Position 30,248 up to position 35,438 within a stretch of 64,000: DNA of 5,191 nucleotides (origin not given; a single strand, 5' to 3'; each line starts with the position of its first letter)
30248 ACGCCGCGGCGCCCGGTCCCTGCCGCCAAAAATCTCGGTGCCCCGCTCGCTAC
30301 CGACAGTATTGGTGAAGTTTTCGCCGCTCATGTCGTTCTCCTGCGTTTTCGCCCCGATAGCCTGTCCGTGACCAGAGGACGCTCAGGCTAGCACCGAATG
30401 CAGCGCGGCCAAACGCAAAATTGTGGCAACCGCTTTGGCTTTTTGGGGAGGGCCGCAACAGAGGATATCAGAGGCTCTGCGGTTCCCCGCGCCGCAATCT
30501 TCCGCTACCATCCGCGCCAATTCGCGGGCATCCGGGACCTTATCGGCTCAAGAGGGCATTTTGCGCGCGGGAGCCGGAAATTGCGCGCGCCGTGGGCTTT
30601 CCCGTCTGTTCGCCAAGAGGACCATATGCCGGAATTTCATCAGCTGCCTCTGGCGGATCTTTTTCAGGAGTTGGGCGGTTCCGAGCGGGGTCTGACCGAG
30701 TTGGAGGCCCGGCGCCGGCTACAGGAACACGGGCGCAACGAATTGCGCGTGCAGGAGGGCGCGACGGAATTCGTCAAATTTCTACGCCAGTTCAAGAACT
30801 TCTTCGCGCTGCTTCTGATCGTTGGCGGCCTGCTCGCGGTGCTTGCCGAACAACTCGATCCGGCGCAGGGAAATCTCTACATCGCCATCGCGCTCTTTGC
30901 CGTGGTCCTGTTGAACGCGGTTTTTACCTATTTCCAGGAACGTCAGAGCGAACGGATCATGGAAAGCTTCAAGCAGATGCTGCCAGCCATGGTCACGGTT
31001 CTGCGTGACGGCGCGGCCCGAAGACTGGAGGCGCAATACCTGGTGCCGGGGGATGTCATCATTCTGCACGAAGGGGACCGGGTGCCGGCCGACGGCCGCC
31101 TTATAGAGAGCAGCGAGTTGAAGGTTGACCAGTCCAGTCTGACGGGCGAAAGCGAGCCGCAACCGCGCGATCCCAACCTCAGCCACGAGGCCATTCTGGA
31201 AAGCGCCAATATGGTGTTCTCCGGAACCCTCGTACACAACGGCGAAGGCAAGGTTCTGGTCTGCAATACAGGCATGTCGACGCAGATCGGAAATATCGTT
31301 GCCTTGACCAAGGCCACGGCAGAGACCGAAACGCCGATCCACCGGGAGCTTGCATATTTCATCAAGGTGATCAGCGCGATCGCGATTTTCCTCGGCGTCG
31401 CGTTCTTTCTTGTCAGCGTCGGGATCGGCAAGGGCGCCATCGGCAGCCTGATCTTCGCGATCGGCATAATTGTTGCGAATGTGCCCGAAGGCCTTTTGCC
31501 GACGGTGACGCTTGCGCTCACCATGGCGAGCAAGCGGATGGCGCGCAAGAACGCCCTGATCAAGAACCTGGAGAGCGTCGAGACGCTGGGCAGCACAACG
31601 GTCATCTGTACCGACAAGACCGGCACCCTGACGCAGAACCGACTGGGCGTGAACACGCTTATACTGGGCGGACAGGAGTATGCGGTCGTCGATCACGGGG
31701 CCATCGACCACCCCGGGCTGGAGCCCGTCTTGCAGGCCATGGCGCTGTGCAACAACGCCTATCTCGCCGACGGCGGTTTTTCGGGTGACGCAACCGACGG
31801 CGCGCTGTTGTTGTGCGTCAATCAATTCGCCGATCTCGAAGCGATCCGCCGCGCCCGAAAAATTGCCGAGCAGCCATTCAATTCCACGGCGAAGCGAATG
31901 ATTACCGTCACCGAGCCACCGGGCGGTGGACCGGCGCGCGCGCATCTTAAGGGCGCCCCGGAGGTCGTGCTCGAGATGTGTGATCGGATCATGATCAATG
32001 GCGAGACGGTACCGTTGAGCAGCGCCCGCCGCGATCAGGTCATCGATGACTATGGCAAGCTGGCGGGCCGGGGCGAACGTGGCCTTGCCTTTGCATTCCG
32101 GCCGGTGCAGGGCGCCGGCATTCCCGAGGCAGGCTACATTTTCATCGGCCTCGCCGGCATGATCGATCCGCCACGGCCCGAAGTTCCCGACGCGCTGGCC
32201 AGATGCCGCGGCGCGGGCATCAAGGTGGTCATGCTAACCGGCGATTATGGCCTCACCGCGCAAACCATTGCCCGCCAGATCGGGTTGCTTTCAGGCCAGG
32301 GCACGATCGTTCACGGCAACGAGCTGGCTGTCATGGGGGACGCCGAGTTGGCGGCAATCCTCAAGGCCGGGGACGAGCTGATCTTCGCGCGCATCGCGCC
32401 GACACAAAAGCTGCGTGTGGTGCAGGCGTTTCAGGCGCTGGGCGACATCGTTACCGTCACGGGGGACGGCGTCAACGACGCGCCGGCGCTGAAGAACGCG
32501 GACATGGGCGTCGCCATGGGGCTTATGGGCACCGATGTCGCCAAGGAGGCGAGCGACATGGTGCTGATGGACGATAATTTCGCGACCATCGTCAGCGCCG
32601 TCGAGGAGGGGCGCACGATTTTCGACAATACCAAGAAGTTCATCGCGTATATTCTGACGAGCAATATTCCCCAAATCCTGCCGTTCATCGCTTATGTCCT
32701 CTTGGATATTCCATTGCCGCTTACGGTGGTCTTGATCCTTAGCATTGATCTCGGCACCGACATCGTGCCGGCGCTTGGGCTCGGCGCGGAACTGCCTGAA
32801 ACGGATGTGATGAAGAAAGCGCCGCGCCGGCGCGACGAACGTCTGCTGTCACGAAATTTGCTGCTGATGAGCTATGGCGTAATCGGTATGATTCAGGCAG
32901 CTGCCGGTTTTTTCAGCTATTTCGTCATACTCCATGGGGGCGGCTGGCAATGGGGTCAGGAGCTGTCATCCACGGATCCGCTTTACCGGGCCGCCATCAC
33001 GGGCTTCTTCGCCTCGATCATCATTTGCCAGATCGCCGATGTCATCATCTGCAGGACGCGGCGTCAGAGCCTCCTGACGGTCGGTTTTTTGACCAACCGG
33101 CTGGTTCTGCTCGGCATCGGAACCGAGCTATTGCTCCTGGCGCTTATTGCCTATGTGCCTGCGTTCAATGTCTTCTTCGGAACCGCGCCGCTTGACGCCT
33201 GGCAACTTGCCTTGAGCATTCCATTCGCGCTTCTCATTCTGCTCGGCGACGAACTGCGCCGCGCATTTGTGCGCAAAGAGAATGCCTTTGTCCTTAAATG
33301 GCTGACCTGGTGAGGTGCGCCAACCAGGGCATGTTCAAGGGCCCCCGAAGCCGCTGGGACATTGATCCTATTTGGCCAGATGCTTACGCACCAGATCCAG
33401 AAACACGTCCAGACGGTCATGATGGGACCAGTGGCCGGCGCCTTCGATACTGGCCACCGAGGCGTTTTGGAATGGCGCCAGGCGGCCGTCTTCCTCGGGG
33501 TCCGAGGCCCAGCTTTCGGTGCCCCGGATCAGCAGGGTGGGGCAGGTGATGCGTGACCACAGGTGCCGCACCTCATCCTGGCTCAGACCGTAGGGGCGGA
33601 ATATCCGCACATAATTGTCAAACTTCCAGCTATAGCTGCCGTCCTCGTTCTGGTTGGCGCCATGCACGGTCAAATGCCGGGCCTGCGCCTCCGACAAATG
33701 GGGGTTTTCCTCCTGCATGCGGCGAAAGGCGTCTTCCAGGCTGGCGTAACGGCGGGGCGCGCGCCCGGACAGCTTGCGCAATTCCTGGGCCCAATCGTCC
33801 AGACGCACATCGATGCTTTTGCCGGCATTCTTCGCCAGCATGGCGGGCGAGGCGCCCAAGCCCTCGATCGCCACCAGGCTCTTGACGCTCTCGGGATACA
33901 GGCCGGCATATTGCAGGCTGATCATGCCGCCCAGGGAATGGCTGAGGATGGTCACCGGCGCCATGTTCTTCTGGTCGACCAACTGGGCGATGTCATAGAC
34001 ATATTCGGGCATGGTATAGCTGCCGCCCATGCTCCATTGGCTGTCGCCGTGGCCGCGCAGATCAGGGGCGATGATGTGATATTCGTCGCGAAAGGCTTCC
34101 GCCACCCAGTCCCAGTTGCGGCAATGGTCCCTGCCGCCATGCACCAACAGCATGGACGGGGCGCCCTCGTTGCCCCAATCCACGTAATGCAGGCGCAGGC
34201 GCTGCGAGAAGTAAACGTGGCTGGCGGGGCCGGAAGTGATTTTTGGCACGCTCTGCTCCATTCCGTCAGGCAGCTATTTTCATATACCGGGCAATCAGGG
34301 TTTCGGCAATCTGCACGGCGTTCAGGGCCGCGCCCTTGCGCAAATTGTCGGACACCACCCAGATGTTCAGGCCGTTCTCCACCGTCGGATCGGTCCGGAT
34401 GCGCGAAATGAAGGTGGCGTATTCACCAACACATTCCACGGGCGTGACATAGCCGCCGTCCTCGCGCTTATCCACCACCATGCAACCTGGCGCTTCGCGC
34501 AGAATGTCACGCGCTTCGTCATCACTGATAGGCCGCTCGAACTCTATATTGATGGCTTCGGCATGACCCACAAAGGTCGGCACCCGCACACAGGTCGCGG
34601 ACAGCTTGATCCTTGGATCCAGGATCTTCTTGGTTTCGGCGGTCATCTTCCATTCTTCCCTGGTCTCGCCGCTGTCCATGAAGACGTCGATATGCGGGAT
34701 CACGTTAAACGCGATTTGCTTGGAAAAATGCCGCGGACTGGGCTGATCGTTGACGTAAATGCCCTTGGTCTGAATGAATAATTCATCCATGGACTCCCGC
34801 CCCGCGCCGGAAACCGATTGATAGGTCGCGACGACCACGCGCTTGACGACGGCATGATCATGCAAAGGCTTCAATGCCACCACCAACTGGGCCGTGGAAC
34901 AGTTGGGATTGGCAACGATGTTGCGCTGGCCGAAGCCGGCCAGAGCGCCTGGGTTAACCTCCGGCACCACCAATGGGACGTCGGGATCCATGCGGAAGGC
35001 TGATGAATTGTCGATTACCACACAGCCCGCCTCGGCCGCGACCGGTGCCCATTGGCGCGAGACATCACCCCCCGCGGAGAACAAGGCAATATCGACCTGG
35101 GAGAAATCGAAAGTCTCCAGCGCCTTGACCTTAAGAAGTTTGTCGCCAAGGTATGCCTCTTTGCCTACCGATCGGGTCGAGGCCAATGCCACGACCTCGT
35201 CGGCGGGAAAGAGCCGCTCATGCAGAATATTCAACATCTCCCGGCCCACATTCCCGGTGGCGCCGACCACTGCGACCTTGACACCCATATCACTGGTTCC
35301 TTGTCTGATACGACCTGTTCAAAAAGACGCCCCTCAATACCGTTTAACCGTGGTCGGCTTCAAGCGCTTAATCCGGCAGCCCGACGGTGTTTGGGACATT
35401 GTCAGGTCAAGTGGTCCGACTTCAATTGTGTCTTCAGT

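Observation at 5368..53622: AT-rich MITE/REP-like dispersed element family with terminal inverted repeats and two hairpin modules (at least 8 copies in 64 kb)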

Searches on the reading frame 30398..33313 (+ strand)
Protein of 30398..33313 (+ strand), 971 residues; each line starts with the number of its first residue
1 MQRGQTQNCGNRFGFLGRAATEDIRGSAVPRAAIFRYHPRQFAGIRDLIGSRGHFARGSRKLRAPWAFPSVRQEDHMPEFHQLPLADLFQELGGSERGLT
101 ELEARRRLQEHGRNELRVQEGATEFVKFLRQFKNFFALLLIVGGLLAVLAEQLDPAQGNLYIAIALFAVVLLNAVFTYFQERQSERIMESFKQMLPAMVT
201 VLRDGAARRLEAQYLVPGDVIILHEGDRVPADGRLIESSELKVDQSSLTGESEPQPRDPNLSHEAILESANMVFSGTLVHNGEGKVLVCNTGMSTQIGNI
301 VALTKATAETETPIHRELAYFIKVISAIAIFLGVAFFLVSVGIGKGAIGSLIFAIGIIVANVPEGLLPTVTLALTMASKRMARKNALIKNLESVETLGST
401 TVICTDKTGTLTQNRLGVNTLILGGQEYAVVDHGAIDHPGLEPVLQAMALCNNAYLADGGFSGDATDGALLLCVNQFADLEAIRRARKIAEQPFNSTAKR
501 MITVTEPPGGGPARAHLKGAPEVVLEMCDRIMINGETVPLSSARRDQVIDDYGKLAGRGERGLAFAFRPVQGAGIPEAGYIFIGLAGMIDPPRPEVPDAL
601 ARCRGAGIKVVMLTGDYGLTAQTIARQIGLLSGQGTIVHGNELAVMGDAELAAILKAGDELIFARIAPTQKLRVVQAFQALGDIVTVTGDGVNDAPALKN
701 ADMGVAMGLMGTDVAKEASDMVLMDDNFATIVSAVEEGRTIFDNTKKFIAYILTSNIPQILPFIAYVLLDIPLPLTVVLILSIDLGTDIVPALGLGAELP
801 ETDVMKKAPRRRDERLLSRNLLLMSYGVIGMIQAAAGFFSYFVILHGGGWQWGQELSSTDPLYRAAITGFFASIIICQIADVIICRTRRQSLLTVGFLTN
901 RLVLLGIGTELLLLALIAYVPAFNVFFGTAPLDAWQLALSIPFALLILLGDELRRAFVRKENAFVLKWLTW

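Call 65: search_protein_families(library=pfam, max_evalue=0.00001, proteins=[window:30398-33313:+])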
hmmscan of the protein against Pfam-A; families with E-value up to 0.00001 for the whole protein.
window:30398-33313:+ (971 aa): 5 families
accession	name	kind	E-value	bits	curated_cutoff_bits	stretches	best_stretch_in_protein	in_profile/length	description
PF00122.25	E1-E2_ATPase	-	6.9e-52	176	28.1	1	194-384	2-181/181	E1-E2 ATPase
PF00689.26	Cation_ATPase_C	-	4.3e-46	157.3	27.3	1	772-957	1-175/175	Cation transporting ATPase, C-terminus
PF00690.31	Cation_ATPase_N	-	3.5e-16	59.1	20.4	1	80-146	1-68/69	Cation transporter/ATPase, N-terminus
PF00702.32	Hydrolase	-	1.9e-15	58.2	26.4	1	547-702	46-191/191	haloacid dehalogenase-like hydrolase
PF13246.12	Cation_ATPase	-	6.5e-15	55.4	21.7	1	449-531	1-91/91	Cation transport ATPase (P-type)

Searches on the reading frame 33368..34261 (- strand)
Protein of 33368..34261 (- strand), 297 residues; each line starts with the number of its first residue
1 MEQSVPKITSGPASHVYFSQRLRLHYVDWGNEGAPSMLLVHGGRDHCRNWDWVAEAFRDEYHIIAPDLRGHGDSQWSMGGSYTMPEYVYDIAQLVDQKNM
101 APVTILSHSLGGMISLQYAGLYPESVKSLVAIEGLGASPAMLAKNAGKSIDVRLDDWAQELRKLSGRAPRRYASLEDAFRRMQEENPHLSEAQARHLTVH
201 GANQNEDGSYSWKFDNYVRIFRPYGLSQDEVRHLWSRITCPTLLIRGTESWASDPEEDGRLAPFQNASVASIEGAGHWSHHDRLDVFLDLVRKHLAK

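Call 68: search_protein_families(library=pfam, max_evalue=0.00001, proteins=[window:33368-34261:-])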
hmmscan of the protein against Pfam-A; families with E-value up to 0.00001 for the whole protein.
window:33368-34261:- (297 aa): 3 families
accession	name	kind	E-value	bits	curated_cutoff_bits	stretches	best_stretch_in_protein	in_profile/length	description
PF00561.26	Abhydrolase_1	-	7.7e-27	94.9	25.8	1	35-283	1-244/245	alpha/beta hydrolase fold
PF12697.13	Abhydrolase_6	-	5.4e-21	76.7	26.3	1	38-288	2-215/217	Alpha/beta hydrolase family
PF12146.15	Hydrolase_4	-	1.7e-18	67.3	27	1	37-277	7-232/239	Serine aminopeptidase, S33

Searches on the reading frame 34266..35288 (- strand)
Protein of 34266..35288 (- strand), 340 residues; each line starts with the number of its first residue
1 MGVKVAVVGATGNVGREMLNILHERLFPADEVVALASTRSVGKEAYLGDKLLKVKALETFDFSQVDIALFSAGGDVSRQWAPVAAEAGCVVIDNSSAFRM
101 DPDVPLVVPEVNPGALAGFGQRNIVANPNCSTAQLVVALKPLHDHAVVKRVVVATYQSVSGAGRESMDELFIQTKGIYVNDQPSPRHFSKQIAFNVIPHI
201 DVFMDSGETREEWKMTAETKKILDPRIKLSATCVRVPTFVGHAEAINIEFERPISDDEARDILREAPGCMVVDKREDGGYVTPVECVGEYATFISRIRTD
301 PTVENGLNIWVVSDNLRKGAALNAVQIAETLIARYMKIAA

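Call 10: search_protein_families(library=pfam, proteins=[window:34266-35288:-])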
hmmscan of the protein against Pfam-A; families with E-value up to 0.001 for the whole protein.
window:34266-35288:- (340 aa): 3 families
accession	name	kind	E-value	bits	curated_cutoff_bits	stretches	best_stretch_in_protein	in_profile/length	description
PF02774.23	Semialdhyde_dhC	-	9e-54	182.8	26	1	139-318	1-184/184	Semialdehyde dehydrogenase, dimerisation domain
PF01118.30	Semialdhyde_dh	-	5.4e-36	124.1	26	1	4-117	1-119/121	Semialdehyde dehydrogenase, NAD binding domain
PF02800.25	Gp_dh_C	-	0.00019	21.5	24.4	0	220-268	62-111/158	Glyceraldehyde 3-phosphate dehydrogenase, C-terminal domain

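Call 46: find_homologous_proteins(query=window:34266-35288:-, max_evalue=1e-100)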
Query window:34266-35288:- (340 aa): 8000 proteins with E <= 1e-100 among 8000 candidates; the best 120 are listed.
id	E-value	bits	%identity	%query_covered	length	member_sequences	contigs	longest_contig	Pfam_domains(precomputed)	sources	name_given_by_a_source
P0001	2.1e-222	755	100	100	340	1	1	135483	PF02774.24,PF01118.31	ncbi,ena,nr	ncbi:MAG: aspartate-semialdehyde dehydrogenase [Proteobacteria bacterium]|nr:aspartate-semialdehyde 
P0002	1.0e-210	716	94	100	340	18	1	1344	PF02774.24,PF01118.31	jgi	jgi:aspartate-semialdehyde dehydrogenase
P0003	2.3e-209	712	94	100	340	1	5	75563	PF02774.24,PF01118.31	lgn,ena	-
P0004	1.8e-205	699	91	100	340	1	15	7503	PF02774.24,PF01118.31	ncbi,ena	-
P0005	1.8e-205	699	91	100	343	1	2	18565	PF02774.24,PF01118.31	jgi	jgi:aspartate-semialdehyde dehydrogenase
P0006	7.5e-204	694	91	100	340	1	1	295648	PF02800.26,PF02774.24,PF01118.31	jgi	jgi:aspartate-semialdehyde dehydrogenase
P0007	2.5e-202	689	90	100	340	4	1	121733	PF02800.26,PF02774.24,PF01118.31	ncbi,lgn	-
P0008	6.2e-200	681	90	100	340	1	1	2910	PF02774.24,PF01118.31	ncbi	-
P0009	2.6e-197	672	87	100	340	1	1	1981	PF02774.24,PF01118.31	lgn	-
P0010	2.5e-196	669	87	100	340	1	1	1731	PF02774.24,PF01118.31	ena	-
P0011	9.2e-196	667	87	100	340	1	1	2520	PF02774.24,PF01118.31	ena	-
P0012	2.0e-195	666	87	100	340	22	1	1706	PF02774.24,PF01118.31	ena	-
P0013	3.4e-194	662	86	100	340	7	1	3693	PF02774.24,PF01118.31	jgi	jgi:aspartate-semialdehyde dehydrogenase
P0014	1.1e-193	661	86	100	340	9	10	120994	PF02774.24,PF01118.31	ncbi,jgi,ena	-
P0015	1.4e-193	660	86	100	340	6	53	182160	PF02774.24,PF01118.31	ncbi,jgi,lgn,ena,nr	ncbi:MAG: aspartate-semialdehyde dehydrogenase [Alphaproteobacteria bacterium]|jgi:aspartate-semiald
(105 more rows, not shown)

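Call 47: find_encoding_contigs(protein=P0003, flank=10000, max_places=2)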
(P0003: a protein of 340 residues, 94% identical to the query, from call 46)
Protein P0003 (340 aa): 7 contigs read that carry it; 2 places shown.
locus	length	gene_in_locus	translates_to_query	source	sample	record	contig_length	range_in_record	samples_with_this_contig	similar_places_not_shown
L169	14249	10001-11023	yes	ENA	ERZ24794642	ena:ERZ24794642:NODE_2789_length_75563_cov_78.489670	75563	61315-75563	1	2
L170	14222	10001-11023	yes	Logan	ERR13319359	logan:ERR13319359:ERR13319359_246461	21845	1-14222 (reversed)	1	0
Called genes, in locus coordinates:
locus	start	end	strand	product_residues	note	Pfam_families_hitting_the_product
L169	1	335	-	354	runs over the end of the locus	PF02562:PhoH, PF13245:AAA_19, PF13604:AAA_30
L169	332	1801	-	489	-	PF00919:UPF0004, PF04055:Radical_SAM, PF01938:TRAM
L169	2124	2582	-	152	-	PF01475:FUR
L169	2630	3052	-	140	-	PF05443:ROS_MUCR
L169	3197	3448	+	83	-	PF01206:TusA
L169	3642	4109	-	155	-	PF00583:Acetyltransf_1, PF13508:Acetyltransf_7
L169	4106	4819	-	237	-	PF00814:TsaD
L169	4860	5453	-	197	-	PF00881:Nitroreductase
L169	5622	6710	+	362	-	PF01522:Polysacc_deac_1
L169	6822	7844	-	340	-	PF01832:Glucosaminidase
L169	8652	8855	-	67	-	PF06568:YjiS-like (weak)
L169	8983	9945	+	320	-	PF00126:HTH_1, PF03466:LysR_substrate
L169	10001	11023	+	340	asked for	PF01118:Semialdhyde_dh, PF02774:Semialdhyde_dhC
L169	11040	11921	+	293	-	PF00561:Abhydrolase_1, PF12146:Hydrolase_4, PF12697:Abhydrolase_6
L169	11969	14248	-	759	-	?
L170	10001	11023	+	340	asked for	PF01118:Semialdhyde_dh, PF02774:Semialdhyde_dhC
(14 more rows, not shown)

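Call 48: find_encoding_contigs(protein=P0006, flank=10000, max_places=1)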
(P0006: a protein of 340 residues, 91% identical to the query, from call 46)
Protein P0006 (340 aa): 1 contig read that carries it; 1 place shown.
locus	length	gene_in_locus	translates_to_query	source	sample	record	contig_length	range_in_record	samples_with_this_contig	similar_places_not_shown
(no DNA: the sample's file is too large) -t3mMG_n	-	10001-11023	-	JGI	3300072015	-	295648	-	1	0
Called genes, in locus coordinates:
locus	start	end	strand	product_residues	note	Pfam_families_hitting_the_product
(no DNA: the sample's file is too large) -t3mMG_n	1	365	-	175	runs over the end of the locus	PF10399:UCR_Fe-S_N, PF00355:Rieske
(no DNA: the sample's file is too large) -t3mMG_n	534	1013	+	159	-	PF00588:SpoU_methylase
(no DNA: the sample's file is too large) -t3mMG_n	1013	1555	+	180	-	-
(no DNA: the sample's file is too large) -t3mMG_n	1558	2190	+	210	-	PF00702:Hydrolase, PF13419:HAD_2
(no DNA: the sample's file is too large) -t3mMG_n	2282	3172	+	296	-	PF02826:2-Hacid_dh_C, PF03446:NAD_binding_2, PF03807:F420_oxidored, PF14833:NAD_binding_11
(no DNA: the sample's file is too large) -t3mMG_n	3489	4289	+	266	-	PF13489:Methyltransf_23, PF13649:Methyltransf_25 (weak), PF08241:Methyltransf_11 (weak), PF08242:Methyltransf_12 (weak)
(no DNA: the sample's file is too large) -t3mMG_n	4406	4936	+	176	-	-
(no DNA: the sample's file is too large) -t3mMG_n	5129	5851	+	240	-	PF02607:B12-binding_2, PF02310:B12-binding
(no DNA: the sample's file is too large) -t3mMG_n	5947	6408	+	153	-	PF12225:DUF5981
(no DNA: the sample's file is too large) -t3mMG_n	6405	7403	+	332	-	PF02219:MTHFR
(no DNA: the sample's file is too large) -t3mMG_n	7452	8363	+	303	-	PF00809:Pterin_bind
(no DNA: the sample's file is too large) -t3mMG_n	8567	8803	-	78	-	PF06568:YjiS-like (weak)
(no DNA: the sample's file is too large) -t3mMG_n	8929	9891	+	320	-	PF00126:HTH_1, PF03466:LysR_substrate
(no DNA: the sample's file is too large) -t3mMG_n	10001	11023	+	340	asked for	PF01118:Semialdhyde_dh, PF02800:Gp_dh_C (faint), PF02774:Semialdhyde_dhC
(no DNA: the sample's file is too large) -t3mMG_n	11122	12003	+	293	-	PF00561:Abhydrolase_1, PF12146:Hydrolase_4, PF12697:Abhydrolase_6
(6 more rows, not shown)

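Call 49: find_encoding_contigs(protein=P0007, flank=10000, max_places=1)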
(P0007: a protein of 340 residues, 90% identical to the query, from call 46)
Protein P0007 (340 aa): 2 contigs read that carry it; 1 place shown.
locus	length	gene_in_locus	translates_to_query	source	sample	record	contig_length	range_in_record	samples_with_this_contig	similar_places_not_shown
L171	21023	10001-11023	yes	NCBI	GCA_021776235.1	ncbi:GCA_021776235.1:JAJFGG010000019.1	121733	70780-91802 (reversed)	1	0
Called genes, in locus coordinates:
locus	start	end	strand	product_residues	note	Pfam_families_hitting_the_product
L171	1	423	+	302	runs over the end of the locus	PF02826:2-Hacid_dh_C (weak), PF03446:NAD_binding_2, PF03807:F420_oxidored (weak), PF14833:NAD_binding_11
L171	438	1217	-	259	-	PF00043:GST_C (weak), PF14497:GST_C_3 (weak), PF13410:GST_C_2 (weak)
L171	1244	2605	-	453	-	PF00067:p450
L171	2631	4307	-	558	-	PF21105:DyP_N (weak)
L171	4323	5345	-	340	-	-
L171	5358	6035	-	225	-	-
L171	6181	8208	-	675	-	PF04185:Phosphoesterase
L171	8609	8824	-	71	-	PF06568:YjiS-like (weak)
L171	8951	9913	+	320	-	PF00126:HTH_1, PF03466:LysR_substrate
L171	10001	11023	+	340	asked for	PF01118:Semialdhyde_dh, PF02800:Gp_dh_C (faint), PF02774:Semialdhyde_dhC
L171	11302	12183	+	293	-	PF00561:Abhydrolase_1, PF12146:Hydrolase_4, PF12697:Abhydrolase_6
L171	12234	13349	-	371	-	PF19749:DUF6236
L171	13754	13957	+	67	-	-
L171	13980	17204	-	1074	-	PF04313:HSDR_N, PF04851:ResIII, PF18766:SWI2_SNF2, PF00270:DEAD (faint), PF22679:T1R_D3-like, PF11867:T1RH-like_C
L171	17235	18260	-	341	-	PF13289:SIR2_2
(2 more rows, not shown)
